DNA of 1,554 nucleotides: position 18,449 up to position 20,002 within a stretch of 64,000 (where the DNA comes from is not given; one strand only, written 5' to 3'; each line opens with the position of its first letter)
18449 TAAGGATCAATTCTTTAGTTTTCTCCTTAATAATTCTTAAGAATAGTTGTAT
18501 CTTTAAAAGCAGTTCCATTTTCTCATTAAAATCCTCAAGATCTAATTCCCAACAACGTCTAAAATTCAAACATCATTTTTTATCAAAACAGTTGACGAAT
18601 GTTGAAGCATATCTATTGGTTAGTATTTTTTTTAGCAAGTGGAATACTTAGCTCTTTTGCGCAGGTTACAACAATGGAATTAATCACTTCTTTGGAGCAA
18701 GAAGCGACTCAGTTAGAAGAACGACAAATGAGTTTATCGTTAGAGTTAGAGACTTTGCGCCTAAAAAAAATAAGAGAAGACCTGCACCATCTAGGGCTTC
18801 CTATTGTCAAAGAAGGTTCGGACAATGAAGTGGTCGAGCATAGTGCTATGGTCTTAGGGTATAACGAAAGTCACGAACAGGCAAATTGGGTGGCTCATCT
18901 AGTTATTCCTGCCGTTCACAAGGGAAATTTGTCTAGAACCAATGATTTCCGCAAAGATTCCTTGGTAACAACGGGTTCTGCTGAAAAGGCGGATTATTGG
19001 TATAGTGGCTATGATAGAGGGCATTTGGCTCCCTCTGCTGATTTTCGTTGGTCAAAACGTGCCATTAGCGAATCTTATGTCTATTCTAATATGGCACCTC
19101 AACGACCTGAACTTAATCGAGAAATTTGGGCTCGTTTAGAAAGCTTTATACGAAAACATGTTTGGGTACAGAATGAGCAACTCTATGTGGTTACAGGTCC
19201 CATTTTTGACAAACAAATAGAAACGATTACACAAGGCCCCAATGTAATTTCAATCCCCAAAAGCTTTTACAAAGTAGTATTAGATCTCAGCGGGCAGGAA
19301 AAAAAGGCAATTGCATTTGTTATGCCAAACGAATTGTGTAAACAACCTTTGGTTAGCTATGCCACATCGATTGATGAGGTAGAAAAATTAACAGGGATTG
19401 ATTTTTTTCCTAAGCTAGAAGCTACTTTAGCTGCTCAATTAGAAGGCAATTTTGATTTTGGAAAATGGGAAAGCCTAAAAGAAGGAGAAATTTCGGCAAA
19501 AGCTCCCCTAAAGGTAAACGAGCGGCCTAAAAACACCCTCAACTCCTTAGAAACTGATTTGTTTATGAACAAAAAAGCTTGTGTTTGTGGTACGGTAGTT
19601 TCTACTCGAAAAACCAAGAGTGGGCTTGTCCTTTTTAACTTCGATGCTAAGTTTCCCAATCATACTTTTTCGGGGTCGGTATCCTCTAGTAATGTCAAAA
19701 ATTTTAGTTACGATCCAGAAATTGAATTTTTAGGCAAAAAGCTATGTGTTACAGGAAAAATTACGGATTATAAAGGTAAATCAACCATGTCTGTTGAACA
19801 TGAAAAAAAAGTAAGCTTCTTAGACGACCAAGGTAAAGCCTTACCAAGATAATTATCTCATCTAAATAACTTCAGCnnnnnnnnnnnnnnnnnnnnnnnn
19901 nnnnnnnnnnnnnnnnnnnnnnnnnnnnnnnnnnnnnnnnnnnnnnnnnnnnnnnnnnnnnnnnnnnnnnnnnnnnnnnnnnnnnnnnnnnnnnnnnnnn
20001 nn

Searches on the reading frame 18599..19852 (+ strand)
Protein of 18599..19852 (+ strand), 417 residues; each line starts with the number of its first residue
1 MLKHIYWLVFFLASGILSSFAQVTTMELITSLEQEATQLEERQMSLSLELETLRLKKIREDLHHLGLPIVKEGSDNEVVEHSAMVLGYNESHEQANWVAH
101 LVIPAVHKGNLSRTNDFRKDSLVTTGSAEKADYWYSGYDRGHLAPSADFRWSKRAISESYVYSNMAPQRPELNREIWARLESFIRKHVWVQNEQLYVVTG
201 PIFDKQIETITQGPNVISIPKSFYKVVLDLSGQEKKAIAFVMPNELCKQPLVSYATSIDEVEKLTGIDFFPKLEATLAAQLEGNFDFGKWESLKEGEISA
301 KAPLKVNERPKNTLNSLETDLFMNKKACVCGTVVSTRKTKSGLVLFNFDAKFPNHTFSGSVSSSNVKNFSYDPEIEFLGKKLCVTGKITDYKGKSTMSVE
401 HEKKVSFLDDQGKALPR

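Call 45: search_protein_families(library=pfam, proteins=[window:18599-19852:+], max_evalue=0.01)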
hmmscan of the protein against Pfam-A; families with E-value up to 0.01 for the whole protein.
window:18599-19852:+ (417 aa): 1 family
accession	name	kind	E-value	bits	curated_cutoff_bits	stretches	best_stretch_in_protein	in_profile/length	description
PF01223.29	Endonuclease_NS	-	2.5e-49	168.4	23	1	72-274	12-221/223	DNA/RNA non-specific endonuclease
